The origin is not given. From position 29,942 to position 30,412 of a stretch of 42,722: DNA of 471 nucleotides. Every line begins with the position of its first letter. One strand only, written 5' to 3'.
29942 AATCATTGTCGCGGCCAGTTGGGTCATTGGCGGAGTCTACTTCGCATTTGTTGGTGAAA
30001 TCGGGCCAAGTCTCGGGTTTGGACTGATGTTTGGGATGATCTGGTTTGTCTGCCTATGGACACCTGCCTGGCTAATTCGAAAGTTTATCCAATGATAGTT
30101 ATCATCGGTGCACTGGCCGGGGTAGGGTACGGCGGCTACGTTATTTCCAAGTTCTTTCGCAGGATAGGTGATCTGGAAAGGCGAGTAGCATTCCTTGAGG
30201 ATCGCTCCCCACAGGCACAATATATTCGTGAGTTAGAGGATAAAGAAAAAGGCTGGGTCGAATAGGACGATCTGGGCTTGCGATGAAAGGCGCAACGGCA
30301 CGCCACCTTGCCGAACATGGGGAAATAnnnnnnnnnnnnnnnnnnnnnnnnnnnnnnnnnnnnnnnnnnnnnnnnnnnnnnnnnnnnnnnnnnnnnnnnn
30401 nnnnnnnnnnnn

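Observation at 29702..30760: Low-GC four-gene membrane/lipoprotein cassette co-transcribed with the CI repressor; candidate exclusion or abortive-infection module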

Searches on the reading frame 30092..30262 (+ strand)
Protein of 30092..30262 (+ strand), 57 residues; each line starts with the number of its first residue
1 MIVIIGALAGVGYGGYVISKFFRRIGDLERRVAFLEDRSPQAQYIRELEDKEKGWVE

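Call 5: search_protein_families(library=pfam, proteins=[window:30092-30262:+], max_evalue=1)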
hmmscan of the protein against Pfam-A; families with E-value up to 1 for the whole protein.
window:30092-30262:+ (57 aa): 1 family
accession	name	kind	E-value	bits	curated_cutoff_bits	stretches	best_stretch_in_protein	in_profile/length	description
PF23906.1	DUF7248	-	0.082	13.4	27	1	2-25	19-42/58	Family of unknown function (DUF7248)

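Call 6: search_protein_families(library=phrogs, proteins=[window:30092-30262:+], max_evalue=1)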
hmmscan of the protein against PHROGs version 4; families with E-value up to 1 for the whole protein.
window:30092-30262:+ (57 aa): 2 families
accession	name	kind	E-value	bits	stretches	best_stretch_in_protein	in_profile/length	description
phrog_32755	-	unknown function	0.068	14.1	1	2-26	25-49/50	-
phrog_36730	-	unknown function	0.19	12.5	0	18-37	30-49/51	-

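Call 7: search_protein_families(library=padloc, proteins=[window:30092-30262:+], max_evalue=1)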
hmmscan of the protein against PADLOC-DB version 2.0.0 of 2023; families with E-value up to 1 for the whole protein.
window:30092-30262:+ (57 aa): 0 families

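Call 8: search_protein_families(library=ncbifam, proteins=[window:30092-30262:+], max_evalue=1)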
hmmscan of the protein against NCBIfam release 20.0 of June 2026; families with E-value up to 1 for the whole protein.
window:30092-30262:+ (57 aa): 1 family
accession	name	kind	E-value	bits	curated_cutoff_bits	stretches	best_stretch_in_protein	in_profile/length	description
NF040911.1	KGW_Acineto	subfamily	0.13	12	35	1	43-55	5-17/38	KGW motif small protein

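Call 23: find_related_loci(query=window:30092-30262:+, collection=viral_contigs, flank=4000)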
Query window:30092-30262:+ (57 aa) in viral_contigs; peptide patterns used: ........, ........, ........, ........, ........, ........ (x = any residue, [..] = any of these).
46 stretches matched a pattern; 3 encode a relative of the query (tblastn E <= 1e-3); 3 distinct loci.
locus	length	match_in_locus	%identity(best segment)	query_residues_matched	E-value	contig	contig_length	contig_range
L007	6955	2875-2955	48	28-54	9e-6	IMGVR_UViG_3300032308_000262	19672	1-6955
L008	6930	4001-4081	52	28-54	2e-5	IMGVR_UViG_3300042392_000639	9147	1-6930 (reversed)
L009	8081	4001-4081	48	28-54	2e-5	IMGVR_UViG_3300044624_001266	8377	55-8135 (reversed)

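Call 34: search_protein_representatives(protein=window:30092-30262:+)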
Query: 57 residues. Proteins with E-value up to 0.001 (for the whole library): 7; up to 1e-10: 3; up to 1e-30: 0. The best 7 are listed.
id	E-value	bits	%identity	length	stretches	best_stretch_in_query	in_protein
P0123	3.6e-30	117.7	100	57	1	1-57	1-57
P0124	2.7e-11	58.7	66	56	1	13-56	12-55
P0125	3.6e-11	58.3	57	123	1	4-56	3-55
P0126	1.2e-08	50.4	60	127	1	14-55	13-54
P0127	1.1e-07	47.4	51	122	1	7-55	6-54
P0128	2.4e-07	46.3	66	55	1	18-55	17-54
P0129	1.3e-06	44.0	52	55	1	16-55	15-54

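Call 37: find_encoding_contigs(protein=P0124, flank=5000, max_places=4)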
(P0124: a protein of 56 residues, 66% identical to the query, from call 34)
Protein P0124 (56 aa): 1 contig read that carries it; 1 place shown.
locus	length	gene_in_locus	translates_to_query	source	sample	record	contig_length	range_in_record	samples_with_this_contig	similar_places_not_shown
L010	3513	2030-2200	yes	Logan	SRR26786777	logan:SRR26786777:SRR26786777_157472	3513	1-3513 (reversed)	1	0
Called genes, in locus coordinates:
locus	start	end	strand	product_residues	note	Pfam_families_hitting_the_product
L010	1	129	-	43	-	?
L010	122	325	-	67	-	-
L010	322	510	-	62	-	-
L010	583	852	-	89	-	-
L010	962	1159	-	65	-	PF14549:P22_Cro (weak)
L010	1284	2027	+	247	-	PF00717:Peptidase_S24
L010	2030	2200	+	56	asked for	-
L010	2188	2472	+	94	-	-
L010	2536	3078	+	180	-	-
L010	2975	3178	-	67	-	-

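Call 38: find_encoding_contigs(protein=P0125, flank=5000, max_places=4)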
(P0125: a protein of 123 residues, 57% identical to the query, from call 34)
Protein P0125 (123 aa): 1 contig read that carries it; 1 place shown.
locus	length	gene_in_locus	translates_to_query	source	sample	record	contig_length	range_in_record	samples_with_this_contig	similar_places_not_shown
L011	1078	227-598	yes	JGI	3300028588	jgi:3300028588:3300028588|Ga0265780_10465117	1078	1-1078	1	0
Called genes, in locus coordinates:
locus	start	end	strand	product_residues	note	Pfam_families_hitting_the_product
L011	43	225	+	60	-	-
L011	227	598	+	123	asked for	-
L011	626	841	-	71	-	-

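Call 41: find_encoding_contigs(protein=P0126, flank=5000, max_places=4)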
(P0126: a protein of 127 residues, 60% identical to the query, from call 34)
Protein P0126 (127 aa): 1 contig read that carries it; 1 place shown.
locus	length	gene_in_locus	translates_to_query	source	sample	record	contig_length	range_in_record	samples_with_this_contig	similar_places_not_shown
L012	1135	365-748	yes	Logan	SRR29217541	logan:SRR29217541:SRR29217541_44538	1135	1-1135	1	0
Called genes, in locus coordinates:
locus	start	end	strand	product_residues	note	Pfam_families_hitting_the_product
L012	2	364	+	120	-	?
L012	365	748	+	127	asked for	-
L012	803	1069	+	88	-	-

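Call 42: find_encoding_contigs(protein=P0128, flank=5000, max_places=4)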
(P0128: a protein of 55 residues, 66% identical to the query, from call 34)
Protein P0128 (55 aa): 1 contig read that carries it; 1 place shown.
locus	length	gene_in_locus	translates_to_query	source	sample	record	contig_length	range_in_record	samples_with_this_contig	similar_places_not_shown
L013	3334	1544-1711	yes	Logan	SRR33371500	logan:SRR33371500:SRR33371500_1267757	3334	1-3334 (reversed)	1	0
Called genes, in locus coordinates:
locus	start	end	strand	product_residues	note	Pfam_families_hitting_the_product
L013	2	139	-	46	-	?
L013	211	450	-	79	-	-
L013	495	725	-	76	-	PF01381:HTH_3 (weak), PF13560:HTH_31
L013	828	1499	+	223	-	PF01381:HTH_3, PF12844:HTH_19 (weak), PF13560:HTH_31, PF00717:Peptidase_S24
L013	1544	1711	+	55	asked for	-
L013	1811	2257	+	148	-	-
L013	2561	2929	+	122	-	-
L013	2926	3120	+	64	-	-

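Call 46: find_related_loci(query=A3, collection=genome_contigs, flank=5000)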
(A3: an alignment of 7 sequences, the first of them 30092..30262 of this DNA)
Query A3 (57 aa) in genome_contigs; peptide patterns used: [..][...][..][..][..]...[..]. (x = any residue, [..] = any of these).
20 stretches matched a pattern; 1 encode a relative of the query (tblastn E <= 1e-3); 1 distinct loci.
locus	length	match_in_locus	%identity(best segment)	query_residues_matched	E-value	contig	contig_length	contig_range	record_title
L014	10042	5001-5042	86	31-44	2e-5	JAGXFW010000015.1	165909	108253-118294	MAG: Actinomycetes bacterium isolate LH_M24 k141_793195, whole genome shotgun sequence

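Call 47: find_related_loci(query=A3, collection=viral_contigs, flank=5000)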
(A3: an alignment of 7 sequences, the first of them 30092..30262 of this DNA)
Query A3 (57 aa) in viral_contigs; peptide patterns used: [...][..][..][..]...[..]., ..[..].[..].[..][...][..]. (x = any residue, [..] = any of these).
50 stretches matched a pattern; 1 encode a relative of the query (tblastn E <= 1e-3); 1 distinct loci.
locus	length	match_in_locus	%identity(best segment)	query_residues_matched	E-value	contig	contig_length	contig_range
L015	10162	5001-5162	41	2-55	5e-13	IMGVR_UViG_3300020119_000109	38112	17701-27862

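Call 56: find_related_loci(query=A3, collection=metagenome_contigs, flank=5000)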
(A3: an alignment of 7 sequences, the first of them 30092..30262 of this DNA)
Query A3 (57 aa) in metagenome_contigs; peptide patterns used: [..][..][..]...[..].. (x = any residue, [..] = any of these).
159 stretches matched a pattern; 3 encode a relative of the query (tblastn E <= 1e-3); 3 distinct loci.
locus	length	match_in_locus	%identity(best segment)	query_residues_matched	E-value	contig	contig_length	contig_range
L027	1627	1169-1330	60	1-55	9e-21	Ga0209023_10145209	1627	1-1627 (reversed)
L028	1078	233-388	58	4-55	5e-20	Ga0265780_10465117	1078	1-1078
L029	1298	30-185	46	5-56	6e-17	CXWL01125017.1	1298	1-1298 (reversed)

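Call 63: search_protein_families(library=pfam, proteins=[P0125, P0126, P0127, L010:2188-2469:+, L010:2536-3075:+, L013:1781-2254:+, L015:5185-5589:+, L012:803-1066:+], max_evalue=0.1)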
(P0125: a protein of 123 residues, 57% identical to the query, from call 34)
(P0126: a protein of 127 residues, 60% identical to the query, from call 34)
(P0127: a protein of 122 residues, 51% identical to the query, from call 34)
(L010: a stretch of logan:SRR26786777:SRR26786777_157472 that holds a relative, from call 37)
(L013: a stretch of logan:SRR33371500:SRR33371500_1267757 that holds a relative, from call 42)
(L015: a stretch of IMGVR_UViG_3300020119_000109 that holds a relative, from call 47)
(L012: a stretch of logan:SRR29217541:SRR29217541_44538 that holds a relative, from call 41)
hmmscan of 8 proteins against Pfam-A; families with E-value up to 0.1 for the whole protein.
P0125 (123 aa): 1 family
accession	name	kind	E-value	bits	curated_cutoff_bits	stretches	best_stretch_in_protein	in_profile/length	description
PF11087.14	PRD1_DD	-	0.019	15.1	46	0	3-22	11-30/54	PRD1 phage membrane DNA delivery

P0126 (127 aa): 1 family
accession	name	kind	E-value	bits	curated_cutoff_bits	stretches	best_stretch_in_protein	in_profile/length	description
PF20975.2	DGCcoil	-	0.053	13.1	26.7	1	29-125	205-305/359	DGC-associated coil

P0127 (122 aa): 1 family
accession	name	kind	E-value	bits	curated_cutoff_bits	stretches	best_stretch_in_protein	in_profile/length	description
PF13591.12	MerR_2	-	0.026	14.7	29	0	11-32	59-80/84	MerR HTH family regulatory protein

L010:2188-2469:+ (94 aa): 0 families

L010:2536-3075:+ (180 aa): 0 families

L013:1781-2254:+ (158 aa): 0 families

L015:5185-5589:+ (135 aa): 0 families

L012:803-1066:+ (88 aa): 1 family
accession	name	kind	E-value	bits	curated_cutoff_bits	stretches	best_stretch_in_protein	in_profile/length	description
PF09827.14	CRISPR_Cas2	-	0.052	14.2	23.8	1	3-43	2-39/74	CRISPR associated protein Cas2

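Call 64: search_protein_families(library=phrogs, proteins=[P0125, P0126, P0127, L010:2188-2469:+, L010:2536-3075:+, L013:1781-2254:+, L015:5185-5589:+, L012:803-1066:+], max_evalue=0.1)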
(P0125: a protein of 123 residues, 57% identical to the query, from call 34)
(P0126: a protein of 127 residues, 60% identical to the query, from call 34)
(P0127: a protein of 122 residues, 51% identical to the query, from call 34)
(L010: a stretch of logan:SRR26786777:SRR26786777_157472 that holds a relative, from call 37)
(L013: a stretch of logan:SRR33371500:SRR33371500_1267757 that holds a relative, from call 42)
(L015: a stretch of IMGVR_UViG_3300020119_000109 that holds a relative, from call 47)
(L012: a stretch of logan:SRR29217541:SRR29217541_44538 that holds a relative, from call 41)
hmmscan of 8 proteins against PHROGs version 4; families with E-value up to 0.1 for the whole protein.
P0125 (123 aa): 2 families
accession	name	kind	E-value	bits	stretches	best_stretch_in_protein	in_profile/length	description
phrog_30860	-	unknown function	0.025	15.6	1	1-32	27-58/68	-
phrog_722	-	unknown function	0.082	13.7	1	10-78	116-186/198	-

P0126 (127 aa): 3 families
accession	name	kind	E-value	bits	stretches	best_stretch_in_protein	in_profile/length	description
phrog_462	-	other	0.053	14.7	1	5-49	17-58/101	lipoprotein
phrog_4349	-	lysis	0.064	14.3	1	6-76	11-79/142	Rz-like spanin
phrog_34659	-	unknown function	0.089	12.7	1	16-79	142-206/433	-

P0127 (122 aa): 0 families

L010:2188-2469:+ (94 aa): 1 family
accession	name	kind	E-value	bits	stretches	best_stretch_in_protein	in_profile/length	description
phrog_7420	-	unknown function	0.082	14.5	0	4-44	1-43/92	-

L010:2536-3075:+ (180 aa): 1 family
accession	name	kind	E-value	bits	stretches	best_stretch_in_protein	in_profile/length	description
phrog_7975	-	connector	0.0074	16.8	1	93-151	48-107/182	tail terminator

L013:1781-2254:+ (158 aa): 5 families
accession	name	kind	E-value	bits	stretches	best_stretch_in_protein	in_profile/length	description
phrog_13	-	lysis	0.021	15.9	1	67-126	18-80/154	Rz-like spanin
phrog_1804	-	lysis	0.032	15.1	0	4-30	7-32/136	Rz-like spanin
phrog_890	-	other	0.061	13.9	0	2-26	3-27/136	lipoprotein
phrog_31658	-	unknown function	0.085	14.3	0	88-132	31-75/94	-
phrog_1119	-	moron, auxiliary metabolic gene and host takeover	0.091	14.2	0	1-27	1-27/78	Cor superinfection exclusion protein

L015:5185-5589:+ (135 aa): 0 families

L012:803-1066:+ (88 aa): 2 families
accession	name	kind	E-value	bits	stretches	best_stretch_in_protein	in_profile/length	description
phrog_1090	-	unknown function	4.8e-22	79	1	1-85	1-85/90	-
phrog_7064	-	tail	0.064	13.3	1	3-70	7-71/365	tail protein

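Call 68: search_dna_similar(query=window:30092-30262:+, collection=phages, mode=protein, max_evalue=1, max_rows=20)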
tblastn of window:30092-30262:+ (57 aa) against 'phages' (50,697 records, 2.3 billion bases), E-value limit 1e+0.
No match.

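Call 85: predict_structure(alignment_id=A6)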
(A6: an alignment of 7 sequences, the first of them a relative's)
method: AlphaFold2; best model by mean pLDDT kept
length: 127 residues; sequences in the alignment: 7
mean_pLDDT: 65.9   pTM: 0.36
mean pLDDT of the five models: 65.9, 60.3, 59.3, 55.2, 51.4
residues with pLDDT >= 90: 0; 70-90: 57; 50-70: 57; < 50: 13
segments of 3 or more residues with pLDDT < 50: none
pLDDT, mean of each block of 10 residues (from residue 1): 80 78 70 53 59 55 53 51 65 76 77 76 62
secondary structure, 60 per line:
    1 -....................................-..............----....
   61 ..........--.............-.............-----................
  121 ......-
elements in order: H2-37 H39-52 H57-70 H73-85 H87-99 H105-126

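Call 88: fold_search(model_id=the predicted structure, library=pdb)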
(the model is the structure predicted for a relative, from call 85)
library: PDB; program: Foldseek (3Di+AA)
matches with E <= 10: 66; with E <= 0.001: 0
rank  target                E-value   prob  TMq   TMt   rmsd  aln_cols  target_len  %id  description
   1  9a81_A                6.1e-01  0.28  0.30  0.21  31.9       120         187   13  Integrative model of GRPE-DNAK by crosslinking MS and deep learning (released 2024-09-18)
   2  9bls_B                1.5e+00  0.08  0.23  0.19  25.3       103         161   17  Structure of the human mitochondrial Hsp70 (mortalin; R126W mutant) bound to nucleotide exchange factor GrpEL1 (WT) (released 2025-01-15)
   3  8buu_t                2.3e+00  0.06  0.21  0.25   9.3        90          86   12  ARE-ABCF VmlR2 bound to a 70S ribosome (released 2023-04-05)
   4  1xzy_MODEL_1_A        2.7e+00  0.08  0.21  0.28  10.4        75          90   11  Solution structure of the P30-trans form of Alpha Hemoglobin Stabilizing Protein (AHSP) (released 2004-12-21)
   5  6jqa_B                3.1e+00  0.07  0.20  0.25  10.3        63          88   14  Crystal structure of phyllogen, a phyllody inducing effector protein of phytoplasma. (released 2019-05-15)
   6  2pfv                  3.6e+00  0.10  0.25  0.07   8.8        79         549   16  S. cerevisiae Exo70 with additional residues to 2.1 Angrstrom resolution (released 2007-05-22)
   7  8yw6_B                3.8e+00  0.03  0.18  0.18  15.0       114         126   16  Cryo-EM structure of apo human mitochondrial pyruvate carrier in the IMS-open conformation at pH 8.0 (released 2025-03-12)
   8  9k7t_B                4.1e+00  0.08  0.20  0.27   8.3        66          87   20  Crystal structure of designed zinc-induced homotetramer C4-Zn1-HEHE-1 (released 2025-10-29)
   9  3eab_B                4.4e+00  0.12  0.28  0.39   8.2        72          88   12  Crystal structure of Spastin MIT in complex with ESCRT III (released 2008-11-11)
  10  5wfx_B                4.4e+00  0.04  0.23  0.15  12.7       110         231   15  Structural basis for the interaction of 14-3-3beta with Tricarboxylic Acid Cycle intermediate Malate (released 2018-05-16)
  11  3eab_F                5.0e+00  0.10  0.28  0.39   8.4        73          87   12  Crystal structure of Spastin MIT in complex with ESCRT III (released 2008-11-11)
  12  9izg_R                5.3e+00  0.06  0.22  0.11  13.5        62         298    8  Cryo-EM structure of LPA1-Gq complex with LPA (released 2025-01-01)
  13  4ytp_D                5.3e+00  0.05  0.20  0.24  11.8        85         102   14  CRYSTAL STRUCTURE OF PORCINE HEART MITOCHONDRIAL COMPLEX II BOUND WITH N-[(4-tert-butylphenyl)methyl]-2-(trifluorometh (released 2015-08-05)
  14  6bzo_F                5.3e+00  0.04  0.23  0.11  20.0        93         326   14  Mtb RNAP Holo/RbpA/Fidaxomicin/upstream fork DNA (released 2018-03-28)
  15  5wkq_A                5.7e+00  0.04  0.23  0.19  30.2       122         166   14  2.10 A resolution structure of IpaB (residues 74-242) from Shigella flexneri (released 2018-05-16)
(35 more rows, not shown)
